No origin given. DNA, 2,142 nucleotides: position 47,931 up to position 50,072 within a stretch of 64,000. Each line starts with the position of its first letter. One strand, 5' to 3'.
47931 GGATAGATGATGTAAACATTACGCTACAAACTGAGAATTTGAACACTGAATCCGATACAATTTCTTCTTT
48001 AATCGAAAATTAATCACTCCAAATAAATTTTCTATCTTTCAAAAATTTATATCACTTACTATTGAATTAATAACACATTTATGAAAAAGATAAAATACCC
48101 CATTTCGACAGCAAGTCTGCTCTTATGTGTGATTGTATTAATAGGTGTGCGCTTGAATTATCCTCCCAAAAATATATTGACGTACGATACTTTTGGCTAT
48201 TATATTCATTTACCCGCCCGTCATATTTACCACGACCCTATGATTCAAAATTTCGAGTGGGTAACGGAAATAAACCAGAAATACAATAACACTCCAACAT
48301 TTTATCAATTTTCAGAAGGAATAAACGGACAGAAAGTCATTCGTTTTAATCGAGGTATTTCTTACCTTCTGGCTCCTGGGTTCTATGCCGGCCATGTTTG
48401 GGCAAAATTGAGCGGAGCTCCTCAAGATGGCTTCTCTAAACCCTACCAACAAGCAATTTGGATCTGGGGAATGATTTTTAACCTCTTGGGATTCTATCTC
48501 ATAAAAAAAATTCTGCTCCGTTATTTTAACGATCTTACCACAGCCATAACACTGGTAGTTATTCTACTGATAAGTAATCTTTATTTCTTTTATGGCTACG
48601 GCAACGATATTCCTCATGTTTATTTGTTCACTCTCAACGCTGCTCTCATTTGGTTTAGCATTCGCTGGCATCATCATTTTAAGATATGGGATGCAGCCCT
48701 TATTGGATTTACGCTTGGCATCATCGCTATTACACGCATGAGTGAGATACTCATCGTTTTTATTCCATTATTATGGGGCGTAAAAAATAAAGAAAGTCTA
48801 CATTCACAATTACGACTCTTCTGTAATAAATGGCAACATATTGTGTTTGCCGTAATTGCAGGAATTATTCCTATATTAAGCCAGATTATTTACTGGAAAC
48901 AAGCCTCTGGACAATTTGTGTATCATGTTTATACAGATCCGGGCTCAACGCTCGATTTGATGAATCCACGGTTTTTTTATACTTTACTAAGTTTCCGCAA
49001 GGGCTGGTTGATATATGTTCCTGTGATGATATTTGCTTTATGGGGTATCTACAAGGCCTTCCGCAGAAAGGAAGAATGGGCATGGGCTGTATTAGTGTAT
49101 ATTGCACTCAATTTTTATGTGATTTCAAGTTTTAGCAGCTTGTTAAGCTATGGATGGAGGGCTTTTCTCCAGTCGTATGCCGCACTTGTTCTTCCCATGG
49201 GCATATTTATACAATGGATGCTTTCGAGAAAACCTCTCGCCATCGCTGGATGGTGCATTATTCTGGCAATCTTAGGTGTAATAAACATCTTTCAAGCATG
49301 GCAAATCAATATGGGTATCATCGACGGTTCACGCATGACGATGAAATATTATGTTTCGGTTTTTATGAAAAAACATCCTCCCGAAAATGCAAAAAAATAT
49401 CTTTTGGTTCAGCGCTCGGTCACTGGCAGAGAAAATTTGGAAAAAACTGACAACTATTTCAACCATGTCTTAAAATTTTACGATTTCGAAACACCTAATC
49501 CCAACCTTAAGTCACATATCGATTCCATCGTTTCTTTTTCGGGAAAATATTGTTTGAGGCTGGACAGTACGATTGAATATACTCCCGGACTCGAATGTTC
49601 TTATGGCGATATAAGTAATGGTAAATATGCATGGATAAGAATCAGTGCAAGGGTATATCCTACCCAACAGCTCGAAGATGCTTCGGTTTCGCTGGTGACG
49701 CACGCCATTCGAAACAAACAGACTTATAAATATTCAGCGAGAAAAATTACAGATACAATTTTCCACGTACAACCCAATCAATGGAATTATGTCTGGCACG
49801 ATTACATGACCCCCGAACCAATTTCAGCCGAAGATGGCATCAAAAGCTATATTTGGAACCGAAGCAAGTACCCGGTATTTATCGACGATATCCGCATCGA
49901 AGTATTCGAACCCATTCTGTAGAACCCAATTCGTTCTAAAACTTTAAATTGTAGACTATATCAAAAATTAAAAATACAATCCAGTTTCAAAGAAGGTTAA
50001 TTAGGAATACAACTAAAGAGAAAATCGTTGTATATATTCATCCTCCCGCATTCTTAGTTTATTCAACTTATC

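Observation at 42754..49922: Candidate uncharacterised envelope-glycan modification module (GT2::GT-C fusion, MBOAT, SGNH-like partner, second GT-C) wired to murF-alr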

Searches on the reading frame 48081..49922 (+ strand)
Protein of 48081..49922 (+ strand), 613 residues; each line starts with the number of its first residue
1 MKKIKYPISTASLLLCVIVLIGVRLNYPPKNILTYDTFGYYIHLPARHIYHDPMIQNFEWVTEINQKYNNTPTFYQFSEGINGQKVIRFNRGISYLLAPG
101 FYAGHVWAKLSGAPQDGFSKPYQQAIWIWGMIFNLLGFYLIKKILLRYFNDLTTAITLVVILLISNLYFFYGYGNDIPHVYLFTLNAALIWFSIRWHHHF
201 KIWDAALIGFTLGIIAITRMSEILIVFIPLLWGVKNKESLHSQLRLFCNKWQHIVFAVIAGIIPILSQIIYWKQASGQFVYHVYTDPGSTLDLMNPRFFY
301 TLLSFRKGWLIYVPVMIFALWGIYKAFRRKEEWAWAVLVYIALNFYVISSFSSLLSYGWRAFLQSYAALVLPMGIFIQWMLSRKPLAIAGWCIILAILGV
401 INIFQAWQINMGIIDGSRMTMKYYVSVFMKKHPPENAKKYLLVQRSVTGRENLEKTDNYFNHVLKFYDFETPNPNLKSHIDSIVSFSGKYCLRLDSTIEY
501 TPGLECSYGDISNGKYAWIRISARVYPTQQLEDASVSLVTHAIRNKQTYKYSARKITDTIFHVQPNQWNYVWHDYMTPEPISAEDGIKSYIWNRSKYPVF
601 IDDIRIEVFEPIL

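Call 3: search_protein_families(library=pfam, proteins=[window:48081-49922:+], max_evalue=0.01)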
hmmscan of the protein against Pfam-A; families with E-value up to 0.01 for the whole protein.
window:48081-49922:+ (613 aa): 0 families

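Call 8: search_protein_families(library=ncbifam, proteins=[window:48081-49922:+], max_evalue=0.1)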
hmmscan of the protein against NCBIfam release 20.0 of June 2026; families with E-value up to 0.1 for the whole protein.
window:48081-49922:+ (613 aa): 0 families

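Call 11: search_solved_structures(query=window:48081-49922:+, max_evalue=10)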
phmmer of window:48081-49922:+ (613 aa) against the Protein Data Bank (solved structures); distinct sequences matched with E-value up to 10: 0.

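Call 17: find_homologous_proteins(query=window:48081-49922:+)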
Query window:48081-49922:+ (613 aa): 265 proteins with E <= 0.001 among 8000 candidates; the best 120 are listed.
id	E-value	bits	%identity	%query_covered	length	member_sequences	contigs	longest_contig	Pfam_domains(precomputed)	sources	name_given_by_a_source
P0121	0.0e+0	1417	99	100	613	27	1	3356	-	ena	-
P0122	0.0e+0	1246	85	100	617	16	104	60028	-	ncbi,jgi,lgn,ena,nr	ncbi:MAG TPA: hypothetical protein PK028_07910 [Bacteroidales bacterium]|jgi:hypothetical protein|nr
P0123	7.8e-236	803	55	100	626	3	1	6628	-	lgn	-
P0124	5.8e-235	800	55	100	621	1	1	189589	-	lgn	-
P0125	4.4e-232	790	55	100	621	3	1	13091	-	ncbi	-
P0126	7.9e-231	786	55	100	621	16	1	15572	-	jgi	-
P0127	5.8e-229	780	53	100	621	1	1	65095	-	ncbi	ncbi:MAG: hypothetical protein ACP5O2_08840 [Bacteroidales bacterium]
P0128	2.3e-224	765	54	100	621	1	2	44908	-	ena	-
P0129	2.0e-211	722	53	99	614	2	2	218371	-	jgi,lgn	jgi:hypothetical protein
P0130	1.8e-209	716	51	99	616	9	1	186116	-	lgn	-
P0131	3.1e-167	576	42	100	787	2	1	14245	-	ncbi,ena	-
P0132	9.0e-162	558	43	98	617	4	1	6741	-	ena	-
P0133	1.1e-161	558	41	100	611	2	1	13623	-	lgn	-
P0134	9.0e-160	552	41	100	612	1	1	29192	-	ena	-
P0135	5.3e-159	549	42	100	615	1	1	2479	-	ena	-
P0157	2.5e-132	461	38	97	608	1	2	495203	-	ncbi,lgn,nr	ncbi:MAG: hypothetical protein K9G76_00050 [Bacteroidales bacterium]|nr:hypothetical protein [Bacter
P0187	8.2e-124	433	38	100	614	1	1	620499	-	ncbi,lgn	-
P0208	1.0e-116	409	34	100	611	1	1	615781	-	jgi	jgi:hypothetical protein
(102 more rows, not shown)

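Call 27: predict_structure(alignment_id=A2)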
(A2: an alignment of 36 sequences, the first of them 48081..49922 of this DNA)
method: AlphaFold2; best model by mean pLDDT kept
length: 613 residues; sequences in the alignment: 36
mean_pLDDT: 90.3   pTM: 0.85
mean pLDDT of the five models: 90.3, 89.5, 89.2, 88.9, 88.4
residues with pLDDT >= 90: 409; 70-90: 175; 50-70: 25; < 50: 4
segments of 3 or more residues with pLDDT < 50: none
pLDDT, mean of each block of 10 residues (from residue 1): 81 95 89 91 96 91 94 83 82 95 98 96 95 94 98 98 92 82 97 96 97 94 94 95 95 97 95 88 63 84 86 93 96 96 92 61 92 98 97 96 92 85 92 90 76 86 93 82 91 90 92 91 92 81 84 87 92 90 89 89 95 81
secondary structure, 60 per line:
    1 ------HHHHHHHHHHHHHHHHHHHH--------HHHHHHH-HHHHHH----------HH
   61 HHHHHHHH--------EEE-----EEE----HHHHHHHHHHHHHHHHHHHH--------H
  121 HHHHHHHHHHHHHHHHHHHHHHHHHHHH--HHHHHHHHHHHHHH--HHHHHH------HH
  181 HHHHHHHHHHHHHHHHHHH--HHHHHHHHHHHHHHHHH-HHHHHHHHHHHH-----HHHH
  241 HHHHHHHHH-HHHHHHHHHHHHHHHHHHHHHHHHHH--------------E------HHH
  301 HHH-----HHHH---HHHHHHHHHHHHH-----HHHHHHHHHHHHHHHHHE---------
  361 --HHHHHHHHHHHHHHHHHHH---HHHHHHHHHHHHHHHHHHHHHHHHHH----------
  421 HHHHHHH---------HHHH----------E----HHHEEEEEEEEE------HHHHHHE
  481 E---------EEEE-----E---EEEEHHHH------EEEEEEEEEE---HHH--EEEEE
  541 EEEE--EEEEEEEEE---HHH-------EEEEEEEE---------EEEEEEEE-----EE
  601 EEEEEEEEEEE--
elements in order: H7-26 H35-41 H43-48 H59-68 E77-79 E85-87 H92-111 H120-148 H151-164 H167-172 H179-199 H202-218 H220-231 H237-249 H251-276 H298-303 H309-312 H316-328 H334-350 H363-381 H385-410 H421-427 H437-440 E459-467 H474-479 E491-494 E504-507 H508-511 E518-527 E536-544 E547-555 E569-576 E586-593 E599-611
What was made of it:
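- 48081..49400 (+): G4 GT-C-fold membrane glycosyltransferase domain (aa 1 to about 440); invariant first-loop Asp36 (nt 48186-48188). AF2 pLDDT 90.3 (call 27).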

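Call 30: fold_search(model_id=the predicted structure, library=pdb)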
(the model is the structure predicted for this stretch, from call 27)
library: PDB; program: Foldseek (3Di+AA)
matches with E <= 10: 1244; with E <= 0.001: 14
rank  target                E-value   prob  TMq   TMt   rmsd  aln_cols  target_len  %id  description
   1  7bvc_A                2.6e-05  1.00  0.40  0.24  19.4       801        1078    8  Cryo-EM structure of Mycobacterium smegmatis arabinosyltransferase EmbA-EmbB-AcpM2 in complex with ethambutol (released 2020-04-29)
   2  7bvc_B                7.3e-05  1.00  0.32  0.20  19.7       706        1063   11  Cryo-EM structure of Mycobacterium smegmatis arabinosyltransferase EmbA-EmbB-AcpM2 in complex with ethambutol (released 2020-04-29)
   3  7bvf_B                7.6e-05  1.00  0.36  0.24  20.4       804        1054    9  Cryo-EM structure of Mycobacterium tuberculosis arabinosyltransferase EmbA-EmbB-AcpM2 in complex with ethambutol (released 2020-04-29)
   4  7bvf_A                1.9e-04  1.00  0.40  0.24  20.0       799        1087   10  Cryo-EM structure of Mycobacterium tuberculosis arabinosyltransferase EmbA-EmbB-AcpM2 in complex with ethambutol (released 2020-04-29)
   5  6gxc_A                2.6e-04  1.00  0.34  0.31  11.2       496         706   14  Bacterial oligosaccharyltransferase PglB in complex with an inhibitory peptide and a reactive lipid-linked oligosaccha (released 2018-11-14)
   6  4xup_C                3.2e-04  1.00  0.18  0.58   5.2       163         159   16  Structure of the N-terminal CBM22-1-CBM22-2 tandem domain from Paenibacillus barcinonensis Xyn10C (released 2015-06-03)
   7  4xup_E                4.0e-04  1.00  0.18  0.59   5.2       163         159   16  Structure of the N-terminal CBM22-1-CBM22-2 tandem domain from Paenibacillus barcinonensis Xyn10C (released 2015-06-03)
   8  5ezm                  4.0e-04  1.00  0.38  0.43   6.3       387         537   16  Crystal Structure of ArnT from Cupriavidus metallidurans in the apo state (released 2016-02-17)
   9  9s6t_A                4.1e-04  1.00  0.41  0.51   5.9       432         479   13  Ternary cryo-EM structure of chicken ALG12 with Dol25-PP-GlcNAc2Man7, Dol25-P-Man, and Fab (released 2026-03-18)
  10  4xuo_A                5.4e-04  1.00  0.18  0.60   5.3       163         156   16  Structure of the CBM22-1 xylan-binding domain from Paenibacillus barcinonensis Xyn10C (released 2015-06-03)
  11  7mjr                  5.4e-04  1.00  0.15  0.11   5.2       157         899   18  Vip4Da2 toxin structure (released 2021-05-05)
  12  7bve_A                5.6e-04  1.00  0.34  0.22  18.5       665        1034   11  Cryo-EM structure of Mycobacterium smegmatis arabinosyltransferase EmbC2-AcpM2 in complex with ethambutol (released 2020-04-29)
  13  7bvh_A                8.8e-04  1.00  0.34  0.22  18.1       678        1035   10  Crystal structure of arabinosyltransferase EmbC2-AcpM2 complex from Mycobacterium smegmatis complexed with di-arabinos (released 2020-04-29)
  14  2zez_A                9.2e-04  1.00  0.16  0.54   4.7       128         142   14  Family 16 Carbohydrate Binding Module-2 (released 2008-03-25)
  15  2zey_A                1.1e-03  1.00  0.16  0.52   5.4       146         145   12  Family 16 carbohydrate binding module (released 2008-03-04)
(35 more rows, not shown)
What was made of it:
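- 48081..49400 (+): Foldseek matches EmbA/B/C, PglB, ArnT 5ezm, ALG12, AftA and STT3 (call 30).
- On Polyprenol-phosphate-sugar GT2 / flippase / GT-C three-component systems: The G4 model matches Emb, PglB, ArnT, ALG12 and AftA (call 30).
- Closest known: EmbA/B/C arabinosyltransferases. Same: They are the top Foldseek hits for G4 (call 30).
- Tried and rejected: A transporter or other non-GT-C fold for the membrane domains, because of the Foldseek result (call 30).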

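Call 41: find_encoding_contigs(protein=P0187, flank=8000, max_places=1)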
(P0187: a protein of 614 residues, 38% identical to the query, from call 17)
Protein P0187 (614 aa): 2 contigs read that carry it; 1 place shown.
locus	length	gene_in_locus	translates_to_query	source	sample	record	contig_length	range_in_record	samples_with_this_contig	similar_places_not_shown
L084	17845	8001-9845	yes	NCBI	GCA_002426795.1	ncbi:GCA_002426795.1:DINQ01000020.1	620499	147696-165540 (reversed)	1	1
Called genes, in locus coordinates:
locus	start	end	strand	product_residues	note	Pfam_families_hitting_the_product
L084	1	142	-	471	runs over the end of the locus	PF10091:Glycoamylase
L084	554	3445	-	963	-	PF07495:Y_Y_Y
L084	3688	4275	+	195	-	PF25084:LbH_EIF2B (weak), PF25087:GMPPB_C (faint), PF00132:Hexapep, PF14602:Hexapep_2 (weak)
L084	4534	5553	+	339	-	PF00106:adh_short (weak), PF01073:3Beta_HSD, PF01370:Epimerase, PF02719:Polysacc_synt_2, PF04321:RmlD_sub_bind, PF16363:GDP_Man_Dehyd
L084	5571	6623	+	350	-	PF01073:3Beta_HSD, PF01370:Epimerase, PF02719:Polysacc_synt_2, PF04321:RmlD_sub_bind, PF07993:NAD_binding_4, PF16363:GDP_Man_Dehyd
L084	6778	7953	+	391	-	PF14870:PSII_BNR, PF15902:Sortilin-Vps10 (faint), PF14870:PSII_BNR (weak), PF18962:Por_Secre_tail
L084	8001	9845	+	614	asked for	-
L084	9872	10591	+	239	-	PF00535:Glycos_transf_2, PF10111:Glyco_tranf_2_2 (weak), PF13641:Glyco_tranf_2_3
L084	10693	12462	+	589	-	-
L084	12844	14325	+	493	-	PF13231:PMT_2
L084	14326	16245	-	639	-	-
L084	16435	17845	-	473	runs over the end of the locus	-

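Call 42: find_encoding_contigs(protein=P0208, flank=8000, max_places=1)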
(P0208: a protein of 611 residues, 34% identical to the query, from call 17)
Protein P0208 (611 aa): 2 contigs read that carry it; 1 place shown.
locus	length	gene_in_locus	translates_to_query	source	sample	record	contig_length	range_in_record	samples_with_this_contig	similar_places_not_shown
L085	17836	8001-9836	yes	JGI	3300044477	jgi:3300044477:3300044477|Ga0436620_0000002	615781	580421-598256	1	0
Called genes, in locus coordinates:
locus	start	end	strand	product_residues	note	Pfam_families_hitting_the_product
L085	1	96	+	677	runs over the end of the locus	PF13522:GATase_6, PF13537:GATase_7, PF00733:Asn_synthase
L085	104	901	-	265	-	PF13578:Methyltransf_24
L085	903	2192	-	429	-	PF01943:Polysacc_synt (faint)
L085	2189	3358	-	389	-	PF13439:Glyco_transf_4, PF13579:Glyco_trans_4_4, PF00534:Glycos_transf_1, PF13692:Glyco_trans_1_4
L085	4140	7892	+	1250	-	PF07719:TPR_2 (faint), PF13428:TPR_14 (faint), PF14559:TPR_19 (faint), PF12969:DUF3857, PF01841:Transglut_core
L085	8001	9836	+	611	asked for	-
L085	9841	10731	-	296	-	PF18962:Por_Secre_tail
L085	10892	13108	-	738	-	PF07715:Plug, PF00593:TonB_dep_Rec_b-barrel, PF14905:OMP_b-brl_3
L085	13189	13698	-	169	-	-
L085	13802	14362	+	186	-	PF03190:Thioredox_DsbH, PF13899:Thioredoxin_7, PF13098:Thioredoxin_2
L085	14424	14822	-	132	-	PF05099:TerB (weak)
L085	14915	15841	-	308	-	PF12836:HHH_3, PF00633:HHH (faint), PF12836:HHH_3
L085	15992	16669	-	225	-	-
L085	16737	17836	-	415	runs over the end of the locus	PF00112:Peptidase_C1 (faint), PF03051:Peptidase_C1_2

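Call 43: find_encoding_contigs(protein=P0157, flank=8000, max_places=1)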
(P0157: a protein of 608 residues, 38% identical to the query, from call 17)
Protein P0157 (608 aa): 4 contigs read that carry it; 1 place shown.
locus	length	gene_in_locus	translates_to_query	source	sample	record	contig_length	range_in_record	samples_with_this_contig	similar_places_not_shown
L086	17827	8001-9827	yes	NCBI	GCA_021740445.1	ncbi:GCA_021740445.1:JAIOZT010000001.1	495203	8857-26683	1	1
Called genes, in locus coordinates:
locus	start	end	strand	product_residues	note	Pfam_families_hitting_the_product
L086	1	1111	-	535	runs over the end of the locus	PF16822:ALGX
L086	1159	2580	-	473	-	PF03062:MBOAT, PF13813:MBOAT_2 (weak)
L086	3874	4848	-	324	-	PF01073:3Beta_HSD (weak), PF01370:Epimerase, PF04321:RmlD_sub_bind, PF07993:NAD_binding_4 (faint), PF13460:NAD_binding_10 (weak), PF16363:GDP_Man_Dehyd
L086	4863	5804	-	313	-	PF03706:LPG_synthase_TM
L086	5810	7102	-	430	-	PF04422:FrhB_FdhB_N, PF04432:FrhB_FdhB_C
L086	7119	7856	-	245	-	PF08241:Methyltransf_11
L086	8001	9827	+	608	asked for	-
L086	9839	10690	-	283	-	PF00535:Glycos_transf_2, PF13641:Glyco_tranf_2_3 (weak)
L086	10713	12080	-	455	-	-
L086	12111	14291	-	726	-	PF00912:Transgly, PF28500:PBP_middle, PF00905:Transpeptidase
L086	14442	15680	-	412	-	PF00994:MoCF_biosynth, PF18146:CinA_KH, PF02464:CinA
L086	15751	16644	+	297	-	PF01048:PNP_UDP_1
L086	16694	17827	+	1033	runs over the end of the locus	PF13424:TPR_12 (weak), PF13424:TPR_12, PF14938:SNAP, PF13424:TPR_12, PF13424:TPR_12, PF08447:PAS_3, PF00512:HisKA, PF02518:HATPase_c, +12 more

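Call 46: find_related_loci(query=A2, collection=metagenome_contigs, flank=10000)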
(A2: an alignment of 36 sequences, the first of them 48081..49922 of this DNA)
Query A2 (613 aa) in metagenome_contigs; peptide patterns used: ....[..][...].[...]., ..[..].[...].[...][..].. (x = any residue, [..] = any of these).
600 stretches matched a pattern (row limit reached: there are more); 582 encode a relative of the query (tblastn E <= 1e-3); the best 80 are kept; 80 distinct loci.
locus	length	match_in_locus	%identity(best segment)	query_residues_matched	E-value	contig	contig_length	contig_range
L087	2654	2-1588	84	84-612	0e+0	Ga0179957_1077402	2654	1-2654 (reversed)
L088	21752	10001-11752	38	23-609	5e-138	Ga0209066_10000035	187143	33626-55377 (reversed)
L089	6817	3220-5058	36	1-611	1e-136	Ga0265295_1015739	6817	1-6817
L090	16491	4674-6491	39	9-611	1e-135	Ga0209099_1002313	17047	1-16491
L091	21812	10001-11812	38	1-609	9e-133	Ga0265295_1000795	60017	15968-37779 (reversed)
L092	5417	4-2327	37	3-610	1e-133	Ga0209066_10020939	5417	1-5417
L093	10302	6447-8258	39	1-609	1e-132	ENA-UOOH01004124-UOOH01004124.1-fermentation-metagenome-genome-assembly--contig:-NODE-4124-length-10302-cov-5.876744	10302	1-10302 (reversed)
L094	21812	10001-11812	39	1-609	1e-132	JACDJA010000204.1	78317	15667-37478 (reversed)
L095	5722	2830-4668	38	4-611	3e-130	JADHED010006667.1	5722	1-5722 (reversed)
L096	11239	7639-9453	35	9-611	3e-129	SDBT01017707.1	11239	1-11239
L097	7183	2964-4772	38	10-611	2e-129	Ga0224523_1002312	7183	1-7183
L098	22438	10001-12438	36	1-610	8e-129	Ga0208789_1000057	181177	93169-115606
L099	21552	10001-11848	37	1-611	9e-129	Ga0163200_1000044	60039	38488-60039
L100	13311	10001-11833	37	5-610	8e-126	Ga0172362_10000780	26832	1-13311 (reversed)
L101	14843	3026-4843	37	3-611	3e-125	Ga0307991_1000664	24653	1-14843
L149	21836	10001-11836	31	5-611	1e-105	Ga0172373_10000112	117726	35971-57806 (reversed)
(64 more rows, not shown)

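Call 51: search_protein_families(library=pfam, alignment_id=A2, max_evalue=1)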
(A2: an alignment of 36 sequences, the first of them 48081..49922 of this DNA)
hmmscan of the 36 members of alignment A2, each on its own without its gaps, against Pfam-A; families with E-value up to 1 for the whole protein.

A. member 1, window:48081-49922:+ (613 aa): 0 families

B. families by the number of members that match (of 36 scanned): 19 families
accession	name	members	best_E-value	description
PF13231.12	PMT_2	13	6.7e-07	Dolichyl-phosphate-mannose-protein mannosyltransferase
PF20176.3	DUF6541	3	0.0061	Family of unknown function (DUF6541)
PF00860.26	Xan_ur_permease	2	0.0016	Permease family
PF16983.11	MFS_MOT1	2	0.016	Molybdate transporter of MFS superfamily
PF09092.17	Lyase_N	2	0.03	Lyase, N terminal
PF12712.13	DUF3805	1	0.0072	Domain of unknown function (DUF3805)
PF16854.11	VPS53_C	1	0.018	Vacuolar protein sorting-associated protein 53 C-terminus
PF03072.19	DUF237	1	0.078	Domain of unknown function (DUF237)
PF04995.19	CcmD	1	0.095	Heme exporter protein D (CcmD)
PF02735.22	Ku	1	0.13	Ku70/Ku80 beta-barrel domain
PF11712.13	Vma12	1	0.13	Endoplasmic reticulum-based factor for assembly of V-ATPase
PF23214.1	SH3_CYT4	1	0.14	Mitochondrial protein cyt-4 SH3 domain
PF24829.1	Phage_connect_2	1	0.16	Phage connector protein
PF13103.11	TonB_2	1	0.22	TonB C terminal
PF22808.1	RhopH3_C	1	0.28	RhopH3 C-terminal domain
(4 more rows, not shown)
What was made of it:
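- On GT39 / PMT_2 (ArnT- and PMT-like GT-C): 13 of 36 G4 homologues hit PMT_2, with a best E-value of 6.7e-7 (call 51).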
